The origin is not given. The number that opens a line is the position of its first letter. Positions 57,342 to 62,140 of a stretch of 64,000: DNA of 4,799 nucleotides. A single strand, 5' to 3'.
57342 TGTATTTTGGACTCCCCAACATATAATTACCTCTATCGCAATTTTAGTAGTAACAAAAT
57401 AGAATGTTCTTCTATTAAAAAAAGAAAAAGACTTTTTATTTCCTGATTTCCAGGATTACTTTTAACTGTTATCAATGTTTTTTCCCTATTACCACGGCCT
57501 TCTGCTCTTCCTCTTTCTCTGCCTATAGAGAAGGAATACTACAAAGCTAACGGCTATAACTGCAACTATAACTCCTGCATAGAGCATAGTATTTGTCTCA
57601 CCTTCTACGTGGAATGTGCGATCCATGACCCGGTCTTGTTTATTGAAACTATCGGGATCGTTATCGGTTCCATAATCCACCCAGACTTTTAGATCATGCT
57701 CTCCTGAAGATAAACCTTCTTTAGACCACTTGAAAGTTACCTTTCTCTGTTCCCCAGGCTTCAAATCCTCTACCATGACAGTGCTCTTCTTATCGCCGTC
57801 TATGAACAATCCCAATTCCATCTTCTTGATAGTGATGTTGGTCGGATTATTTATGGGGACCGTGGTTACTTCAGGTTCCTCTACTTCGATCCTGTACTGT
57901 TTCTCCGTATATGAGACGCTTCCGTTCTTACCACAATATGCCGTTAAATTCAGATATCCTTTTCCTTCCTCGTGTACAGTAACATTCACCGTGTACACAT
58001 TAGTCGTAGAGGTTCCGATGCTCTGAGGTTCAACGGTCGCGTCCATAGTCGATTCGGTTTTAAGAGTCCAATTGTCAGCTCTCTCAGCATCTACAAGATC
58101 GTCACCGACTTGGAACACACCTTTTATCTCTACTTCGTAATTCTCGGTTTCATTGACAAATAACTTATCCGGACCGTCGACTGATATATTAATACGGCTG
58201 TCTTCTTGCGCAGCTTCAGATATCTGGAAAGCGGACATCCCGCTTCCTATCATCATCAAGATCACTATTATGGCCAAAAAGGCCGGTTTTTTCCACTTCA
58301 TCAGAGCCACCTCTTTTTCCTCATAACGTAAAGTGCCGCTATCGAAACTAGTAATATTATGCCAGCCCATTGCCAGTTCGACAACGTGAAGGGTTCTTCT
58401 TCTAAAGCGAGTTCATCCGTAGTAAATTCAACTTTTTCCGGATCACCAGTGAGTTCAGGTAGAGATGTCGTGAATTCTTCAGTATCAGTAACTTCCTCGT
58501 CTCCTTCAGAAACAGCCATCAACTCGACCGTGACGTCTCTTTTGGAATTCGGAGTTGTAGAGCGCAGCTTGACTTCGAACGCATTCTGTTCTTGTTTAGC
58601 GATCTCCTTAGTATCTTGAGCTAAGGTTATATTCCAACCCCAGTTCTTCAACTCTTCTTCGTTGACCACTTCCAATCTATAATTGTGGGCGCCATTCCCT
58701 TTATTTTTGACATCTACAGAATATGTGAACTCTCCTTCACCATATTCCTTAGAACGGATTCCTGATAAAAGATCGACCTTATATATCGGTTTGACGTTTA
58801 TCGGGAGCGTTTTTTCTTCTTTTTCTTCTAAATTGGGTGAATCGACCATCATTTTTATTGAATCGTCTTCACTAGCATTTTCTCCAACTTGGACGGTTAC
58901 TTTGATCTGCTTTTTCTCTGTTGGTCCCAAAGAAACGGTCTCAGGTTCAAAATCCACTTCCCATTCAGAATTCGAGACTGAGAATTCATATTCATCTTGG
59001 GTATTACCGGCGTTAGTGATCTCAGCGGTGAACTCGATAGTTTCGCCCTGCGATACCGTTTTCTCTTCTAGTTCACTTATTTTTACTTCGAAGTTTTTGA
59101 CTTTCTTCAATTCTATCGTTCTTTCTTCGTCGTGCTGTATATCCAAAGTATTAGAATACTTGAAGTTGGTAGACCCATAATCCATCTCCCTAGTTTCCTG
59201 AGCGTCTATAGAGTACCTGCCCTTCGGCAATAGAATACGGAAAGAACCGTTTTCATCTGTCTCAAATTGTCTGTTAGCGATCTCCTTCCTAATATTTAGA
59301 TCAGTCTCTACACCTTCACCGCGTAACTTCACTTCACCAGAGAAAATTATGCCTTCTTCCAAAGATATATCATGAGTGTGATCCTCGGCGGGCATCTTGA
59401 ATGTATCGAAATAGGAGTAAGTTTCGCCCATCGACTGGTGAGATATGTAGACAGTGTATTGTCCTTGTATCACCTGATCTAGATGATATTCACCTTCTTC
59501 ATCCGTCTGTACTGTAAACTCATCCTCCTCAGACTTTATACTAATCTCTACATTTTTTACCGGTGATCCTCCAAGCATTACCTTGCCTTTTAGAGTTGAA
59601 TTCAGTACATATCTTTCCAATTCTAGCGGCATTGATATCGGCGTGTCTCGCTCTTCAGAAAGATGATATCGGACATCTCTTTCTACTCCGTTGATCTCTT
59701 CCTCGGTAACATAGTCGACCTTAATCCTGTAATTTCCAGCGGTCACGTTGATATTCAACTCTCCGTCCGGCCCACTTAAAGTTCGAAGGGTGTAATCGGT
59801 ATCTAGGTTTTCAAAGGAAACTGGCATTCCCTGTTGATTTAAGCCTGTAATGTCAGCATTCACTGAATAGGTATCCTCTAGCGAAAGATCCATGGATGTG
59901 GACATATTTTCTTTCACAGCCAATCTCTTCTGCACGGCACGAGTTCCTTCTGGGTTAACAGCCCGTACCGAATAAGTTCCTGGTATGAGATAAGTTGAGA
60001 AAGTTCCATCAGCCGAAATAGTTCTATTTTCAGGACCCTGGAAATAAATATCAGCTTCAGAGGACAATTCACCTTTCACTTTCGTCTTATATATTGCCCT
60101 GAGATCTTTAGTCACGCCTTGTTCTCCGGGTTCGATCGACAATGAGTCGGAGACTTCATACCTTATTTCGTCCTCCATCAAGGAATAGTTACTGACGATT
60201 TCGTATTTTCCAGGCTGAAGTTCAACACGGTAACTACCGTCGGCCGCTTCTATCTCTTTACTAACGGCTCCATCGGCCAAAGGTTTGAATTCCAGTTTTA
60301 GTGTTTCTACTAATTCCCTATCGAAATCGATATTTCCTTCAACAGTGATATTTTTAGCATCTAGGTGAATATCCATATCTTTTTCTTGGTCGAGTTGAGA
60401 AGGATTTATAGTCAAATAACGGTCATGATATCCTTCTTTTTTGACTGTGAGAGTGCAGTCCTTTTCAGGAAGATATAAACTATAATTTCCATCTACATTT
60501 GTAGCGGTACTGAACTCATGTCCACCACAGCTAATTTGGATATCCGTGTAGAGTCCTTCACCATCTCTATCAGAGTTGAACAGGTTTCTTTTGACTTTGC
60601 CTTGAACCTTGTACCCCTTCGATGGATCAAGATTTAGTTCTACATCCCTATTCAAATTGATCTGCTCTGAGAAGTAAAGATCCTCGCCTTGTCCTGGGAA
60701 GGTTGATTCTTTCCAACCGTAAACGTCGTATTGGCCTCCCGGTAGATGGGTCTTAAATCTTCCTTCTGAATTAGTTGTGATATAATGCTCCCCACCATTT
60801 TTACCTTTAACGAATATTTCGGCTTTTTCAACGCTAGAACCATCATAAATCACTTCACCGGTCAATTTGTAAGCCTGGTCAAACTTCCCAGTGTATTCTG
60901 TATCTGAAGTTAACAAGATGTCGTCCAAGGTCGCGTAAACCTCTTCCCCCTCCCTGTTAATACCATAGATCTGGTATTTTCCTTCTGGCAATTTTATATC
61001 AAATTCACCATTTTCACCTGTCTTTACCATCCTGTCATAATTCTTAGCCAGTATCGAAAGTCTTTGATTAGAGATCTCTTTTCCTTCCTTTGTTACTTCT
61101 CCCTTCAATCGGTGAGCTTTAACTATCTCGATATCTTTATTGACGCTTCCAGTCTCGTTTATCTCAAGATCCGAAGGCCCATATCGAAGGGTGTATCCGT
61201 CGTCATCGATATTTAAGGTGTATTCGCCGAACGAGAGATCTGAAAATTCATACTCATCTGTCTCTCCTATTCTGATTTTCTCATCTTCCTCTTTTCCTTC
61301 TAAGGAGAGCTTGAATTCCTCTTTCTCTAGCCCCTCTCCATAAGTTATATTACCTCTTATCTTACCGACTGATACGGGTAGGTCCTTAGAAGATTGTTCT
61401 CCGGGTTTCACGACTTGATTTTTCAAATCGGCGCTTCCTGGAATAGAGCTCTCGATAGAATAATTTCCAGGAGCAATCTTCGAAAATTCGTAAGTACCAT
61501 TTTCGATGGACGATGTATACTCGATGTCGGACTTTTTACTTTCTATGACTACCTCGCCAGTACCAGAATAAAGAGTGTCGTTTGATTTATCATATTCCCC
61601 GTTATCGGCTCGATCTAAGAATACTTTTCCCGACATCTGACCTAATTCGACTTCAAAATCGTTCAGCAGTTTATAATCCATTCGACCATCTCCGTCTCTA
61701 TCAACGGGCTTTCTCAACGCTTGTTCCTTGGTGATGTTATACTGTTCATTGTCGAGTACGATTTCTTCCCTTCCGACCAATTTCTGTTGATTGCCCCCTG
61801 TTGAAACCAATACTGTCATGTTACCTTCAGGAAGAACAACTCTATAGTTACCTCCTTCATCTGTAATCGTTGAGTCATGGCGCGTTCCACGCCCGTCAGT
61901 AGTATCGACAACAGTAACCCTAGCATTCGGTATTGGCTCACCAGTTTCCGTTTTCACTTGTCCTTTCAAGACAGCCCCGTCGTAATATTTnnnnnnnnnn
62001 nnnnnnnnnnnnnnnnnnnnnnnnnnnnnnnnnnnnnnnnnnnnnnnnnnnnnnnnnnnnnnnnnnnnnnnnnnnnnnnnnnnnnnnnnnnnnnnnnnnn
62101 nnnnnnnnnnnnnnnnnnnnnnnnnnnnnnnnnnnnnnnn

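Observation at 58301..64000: Giant AglB/STT3 oligosaccharyltransferase with ~1,200-aa C-terminal array of tandem carboxypeptidase-regulatory-like domains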

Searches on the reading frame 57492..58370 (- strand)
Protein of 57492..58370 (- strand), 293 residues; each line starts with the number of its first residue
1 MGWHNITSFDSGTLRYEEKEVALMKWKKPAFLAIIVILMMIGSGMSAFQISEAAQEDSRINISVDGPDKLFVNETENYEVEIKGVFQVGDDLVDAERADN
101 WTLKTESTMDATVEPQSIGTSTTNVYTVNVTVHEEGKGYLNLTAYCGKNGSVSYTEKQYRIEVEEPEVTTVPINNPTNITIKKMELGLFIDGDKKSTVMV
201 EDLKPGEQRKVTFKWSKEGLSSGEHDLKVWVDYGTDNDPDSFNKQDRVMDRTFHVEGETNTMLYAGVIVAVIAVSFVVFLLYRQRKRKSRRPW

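Call 8: search_protein_families(library=pfam, proteins=[window:57492-58370:-], max_evalue=0.1)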
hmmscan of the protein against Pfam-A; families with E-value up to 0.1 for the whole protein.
window:57492-58370:- (293 aa): 4 families
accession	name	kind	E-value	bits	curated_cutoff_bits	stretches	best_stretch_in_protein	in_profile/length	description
PF07705.17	CARDB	-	4.5e-09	36.9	22.7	1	169-234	23-86/101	CARDB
PF12690.13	BsuPI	-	0.021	15.2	22.9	1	198-231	63-96/101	Intracellular proteinase inhibitor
PF01034.25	Syndecan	-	0.044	14.2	25.2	1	265-287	14-37/64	Syndecan domain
PF17957.7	Big_7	-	0.099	13.7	24.1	0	174-229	25-70/70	Bacterial Ig domain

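Call 44: search_protein_families(library=ncbifam, proteins=[window:57492-58301:-], max_evalue=10)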
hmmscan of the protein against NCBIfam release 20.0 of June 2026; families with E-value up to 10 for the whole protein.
window:57492-58301:- (270 aa): 6 families
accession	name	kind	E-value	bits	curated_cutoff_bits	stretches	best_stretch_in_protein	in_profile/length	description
NF041895.1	choice_anch_V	domain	0.003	17.6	42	1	33-61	35-63/150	choice-of-anchor V domain-containing protein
NF049847.1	FtsL_COG5462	equivalog_domain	0.011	15.3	50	1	8-35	2-29/85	cell division protein FtsL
NF049893.1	spr0155_permease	equivalog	0.14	12.5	120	0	2-35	2-34/165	ABC transporter permease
TIGR01167.1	LPXTG_anchor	domain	0.3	11.8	15.9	1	234-264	6-33/34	LPXTG cell wall anchor domain-containing protein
NF053819.1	EF0750_LPXTG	subfamily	3.7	8.1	47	1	1-44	1-43/105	EF2685/EF0750 family sortase-dependent surface protein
NF041738.1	GG_III-CTERM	domain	4.9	7.2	22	1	240-264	3-27/28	GGIII-like transmembrane region-containing protein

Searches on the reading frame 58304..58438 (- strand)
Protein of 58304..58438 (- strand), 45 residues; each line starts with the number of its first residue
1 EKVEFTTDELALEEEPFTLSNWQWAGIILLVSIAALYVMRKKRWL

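Call 44: search_protein_families(library=ncbifam, proteins=[window:58304-58438:-], max_evalue=10)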
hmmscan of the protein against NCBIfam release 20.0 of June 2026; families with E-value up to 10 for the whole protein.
seq(45 aa): 2 families
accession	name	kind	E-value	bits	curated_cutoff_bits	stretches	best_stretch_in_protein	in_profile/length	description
TIGR01167.1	LPXTG_anchor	domain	0.0088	16.7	15.9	1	21-43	12-33/34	LPXTG cell wall anchor domain-containing protein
NF033507.3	Loki-CTERM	subfamily_domain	0.013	15.7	19.9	1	27-44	9-26/27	Loki-CTERM sorting domain-containing protein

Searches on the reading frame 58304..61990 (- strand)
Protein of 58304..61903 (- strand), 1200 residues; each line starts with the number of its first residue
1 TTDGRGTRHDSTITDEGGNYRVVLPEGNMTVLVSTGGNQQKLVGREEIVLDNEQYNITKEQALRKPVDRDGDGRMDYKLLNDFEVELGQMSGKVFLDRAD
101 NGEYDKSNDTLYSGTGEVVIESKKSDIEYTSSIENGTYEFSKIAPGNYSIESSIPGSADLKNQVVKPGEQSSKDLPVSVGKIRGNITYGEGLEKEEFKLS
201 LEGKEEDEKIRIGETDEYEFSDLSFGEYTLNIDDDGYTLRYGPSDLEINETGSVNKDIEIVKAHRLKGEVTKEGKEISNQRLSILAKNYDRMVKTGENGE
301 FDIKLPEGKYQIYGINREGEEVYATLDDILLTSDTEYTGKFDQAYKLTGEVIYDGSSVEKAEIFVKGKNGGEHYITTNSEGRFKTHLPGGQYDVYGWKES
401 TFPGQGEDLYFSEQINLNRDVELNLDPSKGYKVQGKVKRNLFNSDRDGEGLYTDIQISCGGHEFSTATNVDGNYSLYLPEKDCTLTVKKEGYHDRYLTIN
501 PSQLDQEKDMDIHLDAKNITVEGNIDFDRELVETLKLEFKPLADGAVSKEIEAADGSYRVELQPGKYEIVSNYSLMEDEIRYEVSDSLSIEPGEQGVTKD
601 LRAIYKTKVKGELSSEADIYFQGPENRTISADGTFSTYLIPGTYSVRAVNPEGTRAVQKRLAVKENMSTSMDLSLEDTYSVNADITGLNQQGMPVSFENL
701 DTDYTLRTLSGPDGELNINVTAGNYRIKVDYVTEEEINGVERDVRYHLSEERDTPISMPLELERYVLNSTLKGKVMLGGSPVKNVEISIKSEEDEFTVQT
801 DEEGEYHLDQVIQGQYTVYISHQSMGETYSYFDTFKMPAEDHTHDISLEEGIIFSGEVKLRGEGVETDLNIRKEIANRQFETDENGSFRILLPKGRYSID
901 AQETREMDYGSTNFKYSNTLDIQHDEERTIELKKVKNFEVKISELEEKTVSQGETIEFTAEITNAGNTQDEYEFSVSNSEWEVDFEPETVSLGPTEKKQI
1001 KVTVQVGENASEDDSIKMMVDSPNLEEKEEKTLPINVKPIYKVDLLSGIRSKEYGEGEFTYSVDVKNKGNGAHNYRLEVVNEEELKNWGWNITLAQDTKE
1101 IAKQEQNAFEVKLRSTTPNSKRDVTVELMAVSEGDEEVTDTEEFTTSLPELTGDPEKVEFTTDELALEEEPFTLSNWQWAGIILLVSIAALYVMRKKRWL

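Call 26: find_homologous_proteins(query=window:58304-61780:-, max_evalue=1e-10)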
Query window:58304-61780:- (1159 aa): 1 proteins with E <= 1e-10 among 8000 candidates.
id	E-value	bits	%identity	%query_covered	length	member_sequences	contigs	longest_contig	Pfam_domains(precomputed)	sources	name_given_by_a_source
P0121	4.4e-137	477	30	80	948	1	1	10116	PF11614.15,PF10670.16,PF13715.13,PF23194.2,PF13620.13,PF17210.10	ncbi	ncbi:MAG: hypothetical protein ACQESD_03565, partial [Thermoplasmatota archaeon]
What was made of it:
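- Tried and rejected: Word-index search with the stalk alone found only one relative (call 26), because the stalk diverges fast.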

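Call 48: predict_structure(alignment_id=A2)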
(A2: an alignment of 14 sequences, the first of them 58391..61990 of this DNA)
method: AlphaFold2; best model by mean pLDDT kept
length: 1200 residues; sequences in the alignment: 14
mean_pLDDT: 72.7   pTM: 0.38
mean pLDDT of the five models: 72.7, 71.9, 71.9, 69.9, 69.8
residues with pLDDT >= 90: 78; 70-90: 728; 50-70: 265; < 50: 129
segments of 3 or more residues with pLDDT < 50: 69-74, 236-238, 429-436, 696-715, 765-774, 781-799, 867-870, 1075-1085, 1166-1200
pLDDT, mean of each block of 10 residues (from residue 1): 78 88 87 80 91 91 65 61 90 86 88 91 88 89 85 75 89 84 73 84 88 79 70 56 70 78 66 67 78 83 85 73 87 81 84 83 83 87 77 77 82 88 66 47 82 72 77 62 75 73 76 80 80 72 84 79 82 77 86 86 70 85 84 81 77 81 80 75 66 55 37 50 64 60 55 60 43 47 40 37 68 77 77 69 72 73 58 69 82 81 69 84 81 65 75 79 59 65 80 73 73 83 82 75 76 66 67 46 54 67 74 76 75 75 65 65 50 32 39 37
secondary structure, 60 per line:
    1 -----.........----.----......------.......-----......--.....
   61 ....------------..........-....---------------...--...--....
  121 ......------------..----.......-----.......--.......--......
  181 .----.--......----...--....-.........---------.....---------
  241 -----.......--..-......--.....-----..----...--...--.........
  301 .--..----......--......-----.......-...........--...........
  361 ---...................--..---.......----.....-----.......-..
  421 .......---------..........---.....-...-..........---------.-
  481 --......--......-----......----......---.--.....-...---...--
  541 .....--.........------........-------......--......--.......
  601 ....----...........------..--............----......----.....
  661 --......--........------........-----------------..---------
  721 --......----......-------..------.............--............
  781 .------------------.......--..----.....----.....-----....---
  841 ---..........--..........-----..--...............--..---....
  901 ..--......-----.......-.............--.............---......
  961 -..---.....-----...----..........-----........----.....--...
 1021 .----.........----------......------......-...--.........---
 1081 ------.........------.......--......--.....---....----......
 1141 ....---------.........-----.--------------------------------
elements in order (helices of 4 or more, strands of 3 or more residues): E6-14 E24-29 E36-42 E48-53 E56-64 E77-86 H88-91 E107-109 E112-114 E117-126 E145-151 E157-163 E166-172 E175-181 E189-194 E199-201 E204-207 E209-217 E227-231 E246-252 E258-263 E266-270 E282-284 E287-289 E292-301 E310-315 E318-323 E329-335 E337-347 E350-360 E364-382 E390-396 E401-405 E411-417 E419-427 E437-446 E450-454 E460-469 E483-488 E491-496 E502-507 E512-517 E524-528 E536-538 E541-545 E548-556 E563-570 E578-583 E586-591 E594-604 E609-619 E630-641 E646-651 E656-660 E663-668 E671-678 E685-692 E723-728 E733-738 E754-766 E769-781 E800-806 E815-819 E824-828 E834-837 E844-853 E856-865 E875-889 E897-902 E905-910 E916-922 E924-936 E939-951 E955-960 E967-971 E977-979 E984-993 E999-1006 E1011-1015 E1018-1021 E1026-1034 E1045-1050 E1057-1062 E1064-1066 E1069-1077 E1087-1095 E1102-1108 H1111-1116 E1119-1123 E1127-1130 E1135-1144 E1154-1162
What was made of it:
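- On CarboxypepD_reg (PF13620) domain array: All-beta model (call 48).
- Checked: The AlphaFold model of residues 671-1870 is all-beta, about 92 strands, which fits about 13 sandwich domains (call 48).
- Inter-domain geometry in the model is unreliable (pTM 0.38, call 48), so the arch shape and height are estimates.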

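Call 50: fold_search(model_id=the predicted structure, library=pdb)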
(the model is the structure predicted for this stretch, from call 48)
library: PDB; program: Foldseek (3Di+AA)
matches with E <= 10: 1813; with E <= 0.001: 90
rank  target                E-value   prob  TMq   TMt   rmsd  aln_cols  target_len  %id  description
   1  9ijj_4G               1.4e-12  1.00  0.08  0.03  126.3      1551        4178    8  In situ structure of the central apparatus in mouse sperm axoneme. (released 2025-06-04)
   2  7som_D                5.9e-11  1.00  0.09  0.07  47.7      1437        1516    8  Ciliary C2 central pair apparatus isolated from Chlamydomonas reinhardtii (released 2022-04-13)
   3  6fwv_B                9.1e-11  1.00  0.07  0.15  39.3       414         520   14  The Bacillus anthracis TIE protein (released 2018-08-08)
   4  6tav_D                9.9e-11  1.00  0.08  0.08  38.3      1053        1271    8  Crystal structure of endopeptidase-induced alpha2-macroglobulin (released 2021-05-12)
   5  6tav_C                1.1e-10  1.00  0.08  0.08  40.0      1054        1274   10  Crystal structure of endopeptidase-induced alpha2-macroglobulin (released 2021-05-12)
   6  7sqc_O0               1.5e-10  1.00  0.09  0.09  66.0      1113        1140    8  Ciliary C1 central pair apparatus isolated from Chlamydomonas reinhardtii (released 2022-04-13)
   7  6fwv_A                2.0e-10  1.00  0.12  0.23  29.7       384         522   14  The Bacillus anthracis TIE protein (released 2018-08-08)
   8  9ijj_4I               4.5e-10  1.00  0.08  0.04  119.9      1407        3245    8  In situ structure of the central apparatus in mouse sperm axoneme. (released 2025-06-04)
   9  9ijj_4H               4.7e-10  1.00  0.10  0.04  61.6      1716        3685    8  In situ structure of the central apparatus in mouse sperm axoneme. (released 2025-06-04)
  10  6tav_B                4.9e-10  1.00  0.08  0.08  36.8      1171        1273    8  Crystal structure of endopeptidase-induced alpha2-macroglobulin (released 2021-05-12)
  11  9ijj_h                9.9e-10  0.99  0.06  0.05  49.6      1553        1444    7  In situ structure of the central apparatus in mouse sperm axoneme. (released 2025-06-04)
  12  7q62_B                1.3e-09  1.00  0.08  0.11  36.9       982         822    9  Structure of TEV cleaved A2ML1 dimer (A2ML1-TT dimer) (released 2022-04-20)
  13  7q60                  1.6e-09  1.00  0.08  0.08  38.3      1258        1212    9  Structure of TEV cleaved A2ML1 (A2ML1-TE) (released 2022-04-20)
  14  7q5z                  2.2e-09  1.00  0.08  0.08  36.5      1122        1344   10  Cryo-EM structure of native human A2ML1 (released 2022-04-20)
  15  7s63_A                2.7e-09  1.00  0.08  0.07  39.3      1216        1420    9  Native-form oocyte/egg Alpha-2-Macroglobulin (A2Moo) tetramer (released 2022-01-05)
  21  7o7p_C                1.5e-08  1.00  0.09  0.08  38.6      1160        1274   10  (h-alpha2M)4 activated state (released 2022-04-13)
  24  7o7p_A                1.8e-08  1.00  0.09  0.08  38.6      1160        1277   10  (h-alpha2M)4 activated state (released 2022-04-13)
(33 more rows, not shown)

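Call 70: search_protein_representatives(protein=window:58304-61903:-)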
Query: 1200 residues. Proteins with E-value up to 0.001 (for the whole library): 1084; up to 1e-10: 281; up to 1e-30: 85. The best 150 are listed.
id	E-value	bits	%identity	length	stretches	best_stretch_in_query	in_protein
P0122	1.1e-292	990.7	41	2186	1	2-1200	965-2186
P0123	2.1e-288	976.5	42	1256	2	37-1200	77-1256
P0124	1.0e-193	662.9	33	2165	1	3-1200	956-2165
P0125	7.9e-193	660.0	33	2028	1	7-1200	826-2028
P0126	2.5e-182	625.2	45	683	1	521-1200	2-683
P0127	1.4e-171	589.6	31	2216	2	67-1200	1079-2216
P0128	7.2e-168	577.3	32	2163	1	3-1200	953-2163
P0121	1.5e-137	476.9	31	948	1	286-1200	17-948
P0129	1.2e-93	331.5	26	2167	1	3-1196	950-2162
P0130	2.4e-81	290.8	27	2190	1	3-1198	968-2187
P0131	2.3e-78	280.9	26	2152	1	8-1193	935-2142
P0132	2.5e-78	280.8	26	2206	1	3-1139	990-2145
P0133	1.1e-77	278.6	29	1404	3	3-617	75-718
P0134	2.4e-77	277.5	27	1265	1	9-1153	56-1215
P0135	7.3e-73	262.7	26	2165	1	3-1149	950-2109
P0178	7.6e-43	163.3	23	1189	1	49-1168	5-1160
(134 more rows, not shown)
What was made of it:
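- The library of 1.84 billion proteins gives 85 clusters at E<=1e-30; most of the full-length matches place the stalk from about residue 930-1160 of proteins of 2,100-2,400 aa (call 70).
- Tried and rejected: The exhaustive HMMER search (call 70) was needed.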
